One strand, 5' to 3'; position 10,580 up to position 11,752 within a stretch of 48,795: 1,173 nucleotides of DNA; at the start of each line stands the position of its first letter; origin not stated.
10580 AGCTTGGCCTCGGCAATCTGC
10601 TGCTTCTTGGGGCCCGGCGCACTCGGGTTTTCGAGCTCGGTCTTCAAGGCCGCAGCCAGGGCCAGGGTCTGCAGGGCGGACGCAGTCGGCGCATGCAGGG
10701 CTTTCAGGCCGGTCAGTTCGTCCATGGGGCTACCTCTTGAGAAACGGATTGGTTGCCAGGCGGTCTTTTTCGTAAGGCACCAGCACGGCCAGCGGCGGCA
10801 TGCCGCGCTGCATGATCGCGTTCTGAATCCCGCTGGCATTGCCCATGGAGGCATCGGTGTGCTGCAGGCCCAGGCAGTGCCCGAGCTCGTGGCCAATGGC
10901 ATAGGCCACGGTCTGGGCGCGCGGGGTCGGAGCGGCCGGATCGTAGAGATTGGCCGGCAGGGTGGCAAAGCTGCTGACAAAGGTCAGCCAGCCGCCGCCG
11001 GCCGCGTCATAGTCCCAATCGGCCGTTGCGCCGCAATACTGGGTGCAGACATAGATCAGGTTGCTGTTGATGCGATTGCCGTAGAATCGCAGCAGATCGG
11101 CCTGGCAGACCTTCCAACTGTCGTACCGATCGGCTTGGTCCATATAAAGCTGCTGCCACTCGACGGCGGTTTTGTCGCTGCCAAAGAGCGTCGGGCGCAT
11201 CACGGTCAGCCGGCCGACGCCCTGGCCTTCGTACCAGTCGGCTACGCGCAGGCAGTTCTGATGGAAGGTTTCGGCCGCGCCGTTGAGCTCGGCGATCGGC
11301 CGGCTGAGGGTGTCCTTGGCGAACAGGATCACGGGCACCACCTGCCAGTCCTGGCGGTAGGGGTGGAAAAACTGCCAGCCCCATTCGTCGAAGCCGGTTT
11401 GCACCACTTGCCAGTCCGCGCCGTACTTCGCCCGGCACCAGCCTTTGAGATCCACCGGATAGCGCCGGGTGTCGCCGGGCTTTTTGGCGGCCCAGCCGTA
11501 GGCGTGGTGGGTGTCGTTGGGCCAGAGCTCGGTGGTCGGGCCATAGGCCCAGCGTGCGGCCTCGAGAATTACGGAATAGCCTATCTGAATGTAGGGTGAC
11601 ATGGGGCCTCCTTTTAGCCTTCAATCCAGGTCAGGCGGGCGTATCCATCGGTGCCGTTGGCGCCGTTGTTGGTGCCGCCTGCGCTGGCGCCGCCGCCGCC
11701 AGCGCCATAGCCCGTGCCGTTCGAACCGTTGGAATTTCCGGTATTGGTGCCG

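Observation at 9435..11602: Tail-module enzyme cluster: matrixin-like metzincin, an L,D-transpeptidase-fold protein and two small membrane proteins embedded among the tail-fibre genes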

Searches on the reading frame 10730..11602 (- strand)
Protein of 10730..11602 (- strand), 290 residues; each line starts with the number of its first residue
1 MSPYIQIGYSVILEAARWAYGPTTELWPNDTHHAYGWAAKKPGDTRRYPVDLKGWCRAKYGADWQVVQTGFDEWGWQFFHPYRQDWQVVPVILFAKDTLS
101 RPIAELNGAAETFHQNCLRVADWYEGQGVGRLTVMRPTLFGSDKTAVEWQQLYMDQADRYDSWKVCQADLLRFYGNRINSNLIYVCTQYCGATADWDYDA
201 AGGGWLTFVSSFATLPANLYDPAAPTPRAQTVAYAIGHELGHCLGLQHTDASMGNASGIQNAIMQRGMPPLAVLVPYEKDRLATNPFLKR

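Call 3: search_protein_families(library=pfam, proteins=[window:10730-11602:-], max_evalue=1)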
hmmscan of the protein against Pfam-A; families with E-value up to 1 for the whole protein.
window:10730-11602:- (290 aa): 9 families
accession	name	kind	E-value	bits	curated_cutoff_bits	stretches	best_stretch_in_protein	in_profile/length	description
PF13688.12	Reprolysin_5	-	0.0045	17.7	27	1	212-253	131-162/196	Metallo-peptidase family M12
PF00413.30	Peptidase_M10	-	0.011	16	24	1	229-251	105-127/159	Matrixin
PF13583.11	Reprolysin_4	-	0.023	14.8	22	1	205-255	112-158/203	Metallo-peptidase family M12B Reprolysin-like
PF12388.14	Peptidase_M57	-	0.026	14.7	21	1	230-250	131-151/212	Dual-action HEIGH metallo-peptidase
PF16313.11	DUF4953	-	0.048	13.3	24.2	1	230-248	11-29/316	Met-zincin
PF10462.15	Peptidase_M66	-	0.11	11.8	20.6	0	237-252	197-212/306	Peptidase M66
PF12044.14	Metallopep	-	0.14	11.1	27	1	235-252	317-334/427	Putative peptidase family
PF13582.12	Reprolysin_3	-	0.17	12.8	22.4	1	230-249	104-123/123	Metallo-peptidase family M12B Reprolysin-like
PF05572.19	Peptidase_M43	-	0.17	12.3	23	1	228-249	64-85/152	Pregnancy-associated plasma protein-A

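Call 4: search_protein_families(library=phrogs, proteins=[window:10730-11602:-], max_evalue=0.1)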
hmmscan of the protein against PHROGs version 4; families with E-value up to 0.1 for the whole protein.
window:10730-11602:- (290 aa): 0 families

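Call 7: find_homologous_proteins(query=window:10730-11602:-)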
Query window:10730-11602:- (290 aa): 4 proteins with E <= 0.001 among 670 candidates.
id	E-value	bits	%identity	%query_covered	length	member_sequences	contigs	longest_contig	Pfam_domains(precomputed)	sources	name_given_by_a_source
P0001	3.2e-205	698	100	100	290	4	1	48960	-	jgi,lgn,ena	-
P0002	5.2e-107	375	57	100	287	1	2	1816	-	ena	-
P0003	3.2e-69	251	44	99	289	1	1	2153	PF13582.13,PF13688.13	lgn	-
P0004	3.8e-61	225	41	99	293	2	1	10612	PF13688.13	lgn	-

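Call 11: find_homologous_proteins(query=A1, max_evalue=0.01)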
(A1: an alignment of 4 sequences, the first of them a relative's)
Query A1 (4 sequences) (290 aa, profile of the alignment): 6 proteins with E <= 0.01 among 5513 candidates.
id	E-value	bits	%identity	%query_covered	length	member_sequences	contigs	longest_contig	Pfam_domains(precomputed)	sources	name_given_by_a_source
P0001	4.2e-155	533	100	100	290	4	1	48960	-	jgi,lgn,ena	-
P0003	2.5e-153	527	44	99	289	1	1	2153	PF13582.13,PF13688.13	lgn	-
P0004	5.1e-152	523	41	99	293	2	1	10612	PF13688.13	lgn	-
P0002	4.2e-151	520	57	100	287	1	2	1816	-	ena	-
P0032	4.1e-139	481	42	99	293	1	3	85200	PF13688.13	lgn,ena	-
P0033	3.4e-66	242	37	98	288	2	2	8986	-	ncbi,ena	ncbi:MAG: hypothetical protein ACAI44_39725 [Candidatus Sericytochromatia bacterium]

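Call 18: find_encoding_contigs(protein=P0032, flank=8000, max_places=3)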
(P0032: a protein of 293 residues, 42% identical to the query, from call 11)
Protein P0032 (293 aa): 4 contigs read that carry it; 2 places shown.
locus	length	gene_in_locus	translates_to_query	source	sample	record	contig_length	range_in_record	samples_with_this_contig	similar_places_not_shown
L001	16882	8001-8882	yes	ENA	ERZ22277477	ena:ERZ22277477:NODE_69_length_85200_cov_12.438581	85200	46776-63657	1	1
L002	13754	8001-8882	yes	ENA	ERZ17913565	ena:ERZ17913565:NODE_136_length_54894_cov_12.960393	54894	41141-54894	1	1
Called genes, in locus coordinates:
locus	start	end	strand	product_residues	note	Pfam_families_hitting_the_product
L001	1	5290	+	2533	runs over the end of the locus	PF10145:PhageMin_Tail, PF01551:Peptidase_M23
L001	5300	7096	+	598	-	-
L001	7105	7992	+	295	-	-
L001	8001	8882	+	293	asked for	PF13688:Reprolysin_5 (weak)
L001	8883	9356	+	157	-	-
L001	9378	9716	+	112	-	-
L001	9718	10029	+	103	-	-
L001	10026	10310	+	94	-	-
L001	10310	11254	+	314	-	-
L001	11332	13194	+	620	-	PF00515:TPR_1 (faint), PF07719:TPR_2 (faint), PF13424:TPR_12 (faint), PF13428:TPR_14 (faint), PF14559:TPR_19 (faint), PF23914:TPR_CcmH_CycH (faint), PF13414:TPR_11, PF13844:Glyco_transf_41, +1 more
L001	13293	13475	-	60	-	-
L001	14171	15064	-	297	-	PF01408:GFO_IDH_MocA, PF02826:2-Hacid_dh_C (weak), PF03721:UDPG_MGDP_dh_N (faint)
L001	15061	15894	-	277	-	PF12705:PDDEXK_1, PF01930:Cas_Cas4 (weak)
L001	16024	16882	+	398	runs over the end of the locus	-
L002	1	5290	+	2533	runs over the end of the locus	PF10145:PhageMin_Tail, PF01551:Peptidase_M23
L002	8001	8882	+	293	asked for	PF13688:Reprolysin_5 (weak)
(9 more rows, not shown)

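Call 19: find_encoding_contigs(protein=P0033, flank=8000, max_places=3)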
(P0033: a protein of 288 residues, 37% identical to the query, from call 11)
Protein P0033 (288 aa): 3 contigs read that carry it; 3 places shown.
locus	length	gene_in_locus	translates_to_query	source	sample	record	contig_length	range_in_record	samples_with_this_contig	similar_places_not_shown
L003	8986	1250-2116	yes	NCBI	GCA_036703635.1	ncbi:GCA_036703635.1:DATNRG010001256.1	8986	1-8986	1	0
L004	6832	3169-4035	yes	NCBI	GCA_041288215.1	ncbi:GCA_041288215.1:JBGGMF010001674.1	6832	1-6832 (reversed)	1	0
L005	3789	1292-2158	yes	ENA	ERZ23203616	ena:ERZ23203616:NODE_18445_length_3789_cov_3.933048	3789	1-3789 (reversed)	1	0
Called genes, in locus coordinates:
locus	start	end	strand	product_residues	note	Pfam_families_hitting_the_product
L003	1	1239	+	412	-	?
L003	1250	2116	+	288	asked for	-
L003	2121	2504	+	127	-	-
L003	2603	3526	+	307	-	-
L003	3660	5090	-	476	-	PF00478:IMPDH, PF00571:CBS (faint), PF01070:FMN_dh, PF01645:Glu_synthase (weak), PF03060:NMO (weak)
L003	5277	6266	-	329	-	PF01435:Peptidase_M48 (weak)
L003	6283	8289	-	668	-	-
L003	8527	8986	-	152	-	?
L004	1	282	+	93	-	PF27070:HTH_Rpn_C (faint)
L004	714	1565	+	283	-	-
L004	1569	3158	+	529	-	PF27114:Phage_tail_beta (faint)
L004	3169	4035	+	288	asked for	-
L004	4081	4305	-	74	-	-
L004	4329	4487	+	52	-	-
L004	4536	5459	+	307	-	-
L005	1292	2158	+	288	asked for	-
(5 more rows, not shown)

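Call 20: find_encoding_contigs(protein=P0004, flank=8000, max_places=3)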
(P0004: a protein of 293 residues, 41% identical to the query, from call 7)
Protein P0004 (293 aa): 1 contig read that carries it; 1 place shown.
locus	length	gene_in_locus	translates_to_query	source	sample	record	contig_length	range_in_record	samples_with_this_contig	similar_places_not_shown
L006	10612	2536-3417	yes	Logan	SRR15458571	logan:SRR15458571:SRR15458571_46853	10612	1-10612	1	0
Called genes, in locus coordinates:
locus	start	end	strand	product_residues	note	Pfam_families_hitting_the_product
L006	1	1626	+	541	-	?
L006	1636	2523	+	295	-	-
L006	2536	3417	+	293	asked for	PF13688:Reprolysin_5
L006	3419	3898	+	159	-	-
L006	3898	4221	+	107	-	PF16083:Phage_holin_3_3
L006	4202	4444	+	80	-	-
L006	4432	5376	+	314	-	-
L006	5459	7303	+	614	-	PF00515:TPR_1 (faint), PF07719:TPR_2 (faint), PF12895:ANAPC3 (faint), PF13181:TPR_8 (faint), PF13424:TPR_12 (faint), PF13428:TPR_14 (faint), PF13414:TPR_11 (weak), PF13844:Glyco_transf_41, +5 more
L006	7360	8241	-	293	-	PF01408:GFO_IDH_MocA, PF02826:2-Hacid_dh_C (weak)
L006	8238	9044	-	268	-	PF12705:PDDEXK_1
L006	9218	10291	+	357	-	-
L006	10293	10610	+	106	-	?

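Call 22: predict_structure(alignment_id=A3)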
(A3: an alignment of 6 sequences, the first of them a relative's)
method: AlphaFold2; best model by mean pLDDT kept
length: 290 residues; sequences in the alignment: 6
mean_pLDDT: 83.5   pTM: 0.84
mean pLDDT of the five models: 83.5, 83.3, 81.4, 73.6, 64.4
residues with pLDDT >= 90: 82; 70-90: 167; 50-70: 40; < 50: 1
segments of 3 or more residues with pLDDT < 50: none
pLDDT, mean of each block of 10 residues (from residue 1): 82 94 89 79 91 91 86 82 77 87 88 95 86 88 86 68 82 71 88 68 85 89 89 91 84 60 87 87 68
secondary structure, 60 per line:
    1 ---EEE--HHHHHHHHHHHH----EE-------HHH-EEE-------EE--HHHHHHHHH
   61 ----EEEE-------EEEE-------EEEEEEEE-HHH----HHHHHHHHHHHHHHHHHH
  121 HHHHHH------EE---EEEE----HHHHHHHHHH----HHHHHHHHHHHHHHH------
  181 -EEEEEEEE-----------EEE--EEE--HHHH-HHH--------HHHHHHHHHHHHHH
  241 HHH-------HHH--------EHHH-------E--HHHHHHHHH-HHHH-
elements in order: E4-6 H9-20 E38-40 H52-60 E65-68 E76-79 E87-94 H103-126 E138-141 H146-155 H160-174 E182-189 E201-203 E206-208 H211-214 H227-243 H276-284 H286-289
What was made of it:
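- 10730..11602 (-): 290-aa metzincin-fold zinc metalloprotease. Residues about 8-85 form a tandem repeat of about 38 aa. Residues about 85-290 form the catalytic domain, with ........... at 238-248 and Met-turn M264. No signal peptide. AF2 pLDDT 83.5 (call 22).
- On Metzincin clan (MA(M)): AF2 model with pLDDT 83.5 (call 22).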

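Call 31: search_protein_representatives(alignment_id=A3)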
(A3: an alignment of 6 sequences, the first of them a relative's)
Query: 6 sequences, 291 profile positions. Proteins with E-value up to 0.001 (for the whole library): 190; up to 1e-10: 107; up to 1e-30: 28. The best 150 are listed.
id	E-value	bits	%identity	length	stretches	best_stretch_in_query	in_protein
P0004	6.4e-153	524.5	-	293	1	1-290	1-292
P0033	2.4e-131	453.7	-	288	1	1-289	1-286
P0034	9.2e-91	320.5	-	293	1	12-288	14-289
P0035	2.2e-79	283.2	-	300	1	3-288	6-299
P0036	3.0e-79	282.7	-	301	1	2-289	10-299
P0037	3.7e-74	266.0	-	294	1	12-288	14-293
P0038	7.2e-71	255.2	-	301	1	11-288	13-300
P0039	1.7e-63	231.0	-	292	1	2-288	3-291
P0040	2.9e-63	230.2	-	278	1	1-288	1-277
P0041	2.2e-60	220.7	-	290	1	1-289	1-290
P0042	3.0e-60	220.3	-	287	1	11-290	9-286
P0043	3.8e-59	216.7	-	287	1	8-289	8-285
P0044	1.9e-52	194.7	-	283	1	13-288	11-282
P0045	6.6e-52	192.9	-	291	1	1-289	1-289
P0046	1.7e-48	181.7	-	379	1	12-289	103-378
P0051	3.6e-38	147.8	-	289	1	14-289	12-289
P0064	1.3e-29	119.8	-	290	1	12-289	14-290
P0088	7.8e-22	94.2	-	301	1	11-287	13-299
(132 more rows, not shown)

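Call 34: search_protein_families(library=pfam, alignment_id=A4, max_evalue=0.001)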
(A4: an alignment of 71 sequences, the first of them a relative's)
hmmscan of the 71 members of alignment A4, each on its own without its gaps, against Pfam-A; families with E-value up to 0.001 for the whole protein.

A. member 1, P0001 (290 aa): 0 families

B. families by the number of members that match (of 71 scanned): 12 families
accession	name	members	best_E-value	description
PF13688.12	Reprolysin_5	42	1e-11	Metallo-peptidase family M12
PF13583.11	Reprolysin_4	18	4.2e-06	Metallo-peptidase family M12B Reprolysin-like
PF13582.12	Reprolysin_3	13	1.2e-06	Metallo-peptidase family M12B Reprolysin-like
PF13574.12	Reprolysin_2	9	5.1e-07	Metallo-peptidase family M12B Reprolysin-like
PF00413.30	Peptidase_M10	3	4.5e-06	Matrixin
PF12044.14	Metallopep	3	6e-05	Putative peptidase family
PF03422.21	CBM_6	1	1.2e-55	Carbohydrate binding module (family 6)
PF18099.7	CBM_35_2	1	5.9e-25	Carbohydrate binding module (family 35)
PF01453.30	B_lectin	1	3.6e-05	D-mannose binding lectin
PF12388.14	Peptidase_M57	1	0.00045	Dual-action HEIGH metallo-peptidase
PF10462.15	Peptidase_M66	1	0.00075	Peptidase M66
PF16313.11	DUF4953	1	0.0008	Met-zincin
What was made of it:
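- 10730..11602 (-): 42 of 71 relatives hit Reprolysin_5 (call 34).
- On Matrixin (MEROPS M10A, Pfam PF00413): Only 3 of 71 relatives hit it (call 34).
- On Adamalysin/reprolysin (M12B; Pfam Reprolysin_2 to Reprolysin_5): 42 of 71 relatives hit Reprolysin_5 at E < 1e-3, best 1e-11 (call 34).
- Closest known: Adamalysin/reprolysin metzincins. Same: 42 of 71 family members hit Reprolysin_5 at E < 1e-3 (call 34).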

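Call 35: search_solved_structures(query=A4, max_evalue=1, show_alignments=2)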
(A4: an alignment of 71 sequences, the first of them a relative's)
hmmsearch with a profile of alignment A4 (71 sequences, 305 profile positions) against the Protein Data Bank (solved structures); distinct sequences matched with E-value up to 1: 165 (the best 60 are shown).
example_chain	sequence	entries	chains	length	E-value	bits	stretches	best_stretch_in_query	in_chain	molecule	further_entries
8dek_B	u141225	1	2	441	8.9e-08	34.9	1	234-269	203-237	NPCBM/NEW2 domain-containing protein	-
8df2_A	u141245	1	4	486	1.1e-07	34.5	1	234-269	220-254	NPCBM/NEW2 domain-containing protein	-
4q1l_A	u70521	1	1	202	0.00024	23.6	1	108-263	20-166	Snake venom metalloproteinase leucurolysin-A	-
2y6c_A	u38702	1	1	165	0.00035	23.1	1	230-252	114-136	MATRILYSIN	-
1mmp_A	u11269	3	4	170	0.00036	23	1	230-252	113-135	GELATINASE A | MATRILYSIN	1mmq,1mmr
2ddy_A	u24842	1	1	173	0.00036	23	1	230-252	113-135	Matrilysin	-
2y6d_A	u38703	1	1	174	0.00036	23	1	230-252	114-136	MATRILYSIN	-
1kuf_A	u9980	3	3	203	0.00039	22.9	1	225-265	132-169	metalloproteinase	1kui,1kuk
6z2d_A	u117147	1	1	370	0.0005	22.5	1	225-268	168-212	O-glycan protease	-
6z2o_A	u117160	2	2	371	0.0005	22.5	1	225-268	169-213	O-glycan protease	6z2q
1kug_A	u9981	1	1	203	0.00062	22.3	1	225-265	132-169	metalloproteinase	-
1wni_A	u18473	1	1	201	0.0014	21.1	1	232-264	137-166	Trimerelysin II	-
3q2g_A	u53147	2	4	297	0.0024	20.3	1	214-253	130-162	A disintegrin and metalloproteinase with thrombospondin motifs 1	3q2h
2jih_A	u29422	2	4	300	0.0024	20.3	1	214-253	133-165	ADAMTS-1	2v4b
2x7m_A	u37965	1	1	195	0.0033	19.9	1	235-252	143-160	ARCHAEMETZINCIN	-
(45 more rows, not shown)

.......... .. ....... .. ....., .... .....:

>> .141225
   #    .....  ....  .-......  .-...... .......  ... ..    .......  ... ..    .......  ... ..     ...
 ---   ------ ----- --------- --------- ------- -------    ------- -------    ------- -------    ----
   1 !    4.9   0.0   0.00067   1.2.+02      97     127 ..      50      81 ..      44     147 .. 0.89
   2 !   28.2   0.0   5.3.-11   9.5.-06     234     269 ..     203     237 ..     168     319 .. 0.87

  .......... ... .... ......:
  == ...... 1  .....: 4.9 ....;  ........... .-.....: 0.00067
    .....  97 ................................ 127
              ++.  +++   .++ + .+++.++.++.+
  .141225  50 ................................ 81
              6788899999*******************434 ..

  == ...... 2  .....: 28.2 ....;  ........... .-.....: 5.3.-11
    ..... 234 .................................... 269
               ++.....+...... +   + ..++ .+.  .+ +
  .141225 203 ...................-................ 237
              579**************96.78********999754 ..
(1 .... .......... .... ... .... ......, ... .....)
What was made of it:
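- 10730..11602 (-): Profile hit to AMUC_1438 at 8.9e-8 (call 35).
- On Metzincin clan (MA(M)): It aligns with the Met-turn region of AMUC_1438 in the profile hit (call 35).
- Closest known: OgpA. Same: Best sequence-profile match in the PDB (AMUC_1438, E 8.9e-8 over the HExxH-to-Met-turn stretch; call 35).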

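Call 48: find_related_loci(query=A3, collection=viral_contigs, flank=7000)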
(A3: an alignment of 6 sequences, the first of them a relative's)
Query A3 (290 aa) in viral_contigs; peptide patterns used: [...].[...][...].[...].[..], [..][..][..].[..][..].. (x = any residue, [..] = any of these).
600 stretches matched a pattern (row limit reached: there are more); 1 encode a relative of the query (tblastn E <= 1e-3); 1 distinct loci.
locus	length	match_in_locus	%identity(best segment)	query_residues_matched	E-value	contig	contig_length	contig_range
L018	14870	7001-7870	41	5-290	1e-66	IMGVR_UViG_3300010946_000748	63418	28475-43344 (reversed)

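Call 54: search_protein_families(library=pfam, proteins=[L006:4432-5376:+, L003:2603-3526:+], max_evalue=0.1)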
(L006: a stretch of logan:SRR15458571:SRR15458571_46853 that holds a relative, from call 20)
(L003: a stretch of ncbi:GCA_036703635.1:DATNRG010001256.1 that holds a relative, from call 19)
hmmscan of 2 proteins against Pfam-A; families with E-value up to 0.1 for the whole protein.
L006:4432-5376:+ (314 aa): 0 families

L003:2603-3526:+ (307 aa): 1 family
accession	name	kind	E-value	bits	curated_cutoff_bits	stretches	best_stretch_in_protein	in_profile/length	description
PF01471.23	PG_binding_1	-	0.00022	21.8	23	1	56-100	13-56/57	Putative peptidoglycan binding domain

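Call 58: find_related_loci(query=A6, collection=genome_contigs, flank=7000)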
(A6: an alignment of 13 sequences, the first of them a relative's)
Query A6 (290 aa) in genome_contigs; peptide patterns used: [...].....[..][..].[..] (x = any residue, [..] = any of these).
600 stretches matched a pattern (row limit reached: there are more); 4 encode a relative of the query (tblastn E <= 1e-3); 4 distinct loci.
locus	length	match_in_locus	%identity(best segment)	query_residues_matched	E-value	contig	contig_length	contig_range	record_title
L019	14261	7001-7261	32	33-124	7e-7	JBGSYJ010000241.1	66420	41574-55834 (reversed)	MAG: Thermoanaerobaculia bacterium isolate JTS-RE88 k141_9542702, whole genome shotgun sequence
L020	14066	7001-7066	64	229-250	6e-6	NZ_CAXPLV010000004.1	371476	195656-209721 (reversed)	MAG: Ekhidna sp. isolate 02um_A1Z0718_1.18 k127_494905, whole genome shotgun sequence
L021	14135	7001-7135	38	208-252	1e-5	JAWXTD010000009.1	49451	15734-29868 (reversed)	MAG: Rikenellaceae bacterium isolate FM_14_G117_V NODE_285_length_49452_cov_3.256411, whole genome shotgun sequence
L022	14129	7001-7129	40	234-269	8e-6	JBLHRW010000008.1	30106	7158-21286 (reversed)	MAG: Neolewinella sp. isolate 3300055292_28 Ga0535668_0000990, whole genome shotgun sequence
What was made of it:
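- Tried and rejected: Genome_contigs scan: saturated by the generic HExGH pattern and gave only marginal loci, L019-L022 (call 58).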

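Call 59: find_related_loci(query=A3, collection=metagenome_contigs, flank=7000)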
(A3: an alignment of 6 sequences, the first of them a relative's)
Query A3 (290 aa) in metagenome_contigs; peptide patterns used: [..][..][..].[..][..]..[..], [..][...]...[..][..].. (x = any residue, [..] = any of these).
237 stretches matched a pattern; 1 encode a relative of the query (tblastn E <= 1e-3); 1 distinct loci.
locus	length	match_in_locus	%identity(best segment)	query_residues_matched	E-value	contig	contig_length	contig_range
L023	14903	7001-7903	40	1-289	3e-68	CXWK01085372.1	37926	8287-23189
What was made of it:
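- Tried and rejected: Metagenome and IMG/VR scans: one locus each (calls 48, 59).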

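Call 65: search_dna_similar(query=window:10730-11602:-, collection=phages, mode=protein, max_evalue=0.001, max_rows=20)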
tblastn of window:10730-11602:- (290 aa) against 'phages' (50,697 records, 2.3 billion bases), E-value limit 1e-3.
No match.
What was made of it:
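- Tried and rejected: tblastn of the metzincin against phages: no match (call 65).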

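Call 70: search_protein_families(library=pfam, proteins=[L001:10310-11254:+], max_evalue=0.01)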
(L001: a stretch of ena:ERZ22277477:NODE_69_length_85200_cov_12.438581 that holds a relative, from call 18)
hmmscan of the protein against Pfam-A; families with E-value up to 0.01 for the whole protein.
L001:10310-11254:+ (314 aa): 0 families

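Call 71: fold_search(model_id=the predicted structure, library=viral)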
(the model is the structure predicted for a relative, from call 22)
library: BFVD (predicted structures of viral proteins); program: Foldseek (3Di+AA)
matches with E <= 10: 326; with E <= 0.001: 3
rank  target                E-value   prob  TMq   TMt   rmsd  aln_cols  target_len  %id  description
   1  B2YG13                5.3e-04  1.00  0.28  0.37   7.3       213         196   14  Matrix metalloproteinase [Musca hytrovirus(isolate Musca domestica/United States/Boucias/-)]
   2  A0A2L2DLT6            7.1e-04  1.00  0.41  0.17   9.3       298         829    9  Bifunctional metalloprotease ubiquitin-ligase [Acanthamoeba polyphaga mimivirus]
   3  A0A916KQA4            9.0e-04  0.94  0.23  0.17   8.8       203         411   11  Matrix metalloproteinase [Mythimna separata entomopoxvirus 'L']
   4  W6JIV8                6.4e-03  0.95  0.28  0.30   8.2       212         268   12  Zinc-dependent metalloprotease [Alphaentomopoxvirus acuprea]
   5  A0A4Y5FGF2            6.8e-03  0.69  0.25  0.27  19.6       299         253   11  Zn-dependent protease [Lactobacillus phage 3-521]
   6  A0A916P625            7.6e-03  0.90  0.29  0.26  13.3       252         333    7  Uncharacterized protein [Adoxophyes honmai entomopoxvirus 'L']
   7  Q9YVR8                8.1e-03  0.82  0.23  0.28   8.8       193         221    8  ORF MSV175 putative metalloprotease, similar to Bacteroides fragilis GB:U90931 [Melanoplus sanguinipes entomopoxvirus]
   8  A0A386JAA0            1.0e-02  0.60  0.26  0.17  16.1       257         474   11  Zinc-dependent metalloprotease [Heliothis virescens ascovirus 3h]
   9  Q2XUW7                1.6e-02  0.72  0.28  0.20   9.2       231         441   11  (no name in the UniProt tables at hand)
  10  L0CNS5                2.6e-02  0.51  0.22  0.20   8.8       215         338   13  Uncharacterized protein [Synechococcus phage P60]
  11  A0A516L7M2            3.2e-02  0.47  0.28  0.12  11.2       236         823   12  (no name in the UniProt tables at hand)
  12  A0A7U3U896            3.6e-02  0.66  0.27  0.21   8.0       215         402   11  ORF35 protein [Plutella xylostella granulovirus]
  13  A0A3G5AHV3            3.8e-02  0.63  0.31  0.22  10.3       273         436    9  Zinc metalloprotease [Sylvanvirus sp.]
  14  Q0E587                5.1e-02  0.33  0.25  0.20  12.4       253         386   14  Putative matrix metalloproteinase [Spodoptera frugiperda ascovirus 1a]
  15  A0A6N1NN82            5.4e-02  0.47  0.27  0.14   7.8       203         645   10  Ulilysin [Tupanvirus deep ocean]
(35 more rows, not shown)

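Call 73: find_encoding_contigs(protein=P0034, flank=7000, max_places=2)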
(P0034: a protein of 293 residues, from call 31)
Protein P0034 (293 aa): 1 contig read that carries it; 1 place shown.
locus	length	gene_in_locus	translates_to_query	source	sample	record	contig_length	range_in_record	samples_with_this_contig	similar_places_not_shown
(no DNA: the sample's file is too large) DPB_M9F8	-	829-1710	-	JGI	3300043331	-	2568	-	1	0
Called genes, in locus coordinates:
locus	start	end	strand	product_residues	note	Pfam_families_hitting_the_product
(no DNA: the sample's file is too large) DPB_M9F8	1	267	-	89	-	?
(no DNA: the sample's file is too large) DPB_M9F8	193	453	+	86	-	-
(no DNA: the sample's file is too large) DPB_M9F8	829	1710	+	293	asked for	-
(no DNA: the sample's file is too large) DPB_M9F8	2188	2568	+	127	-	?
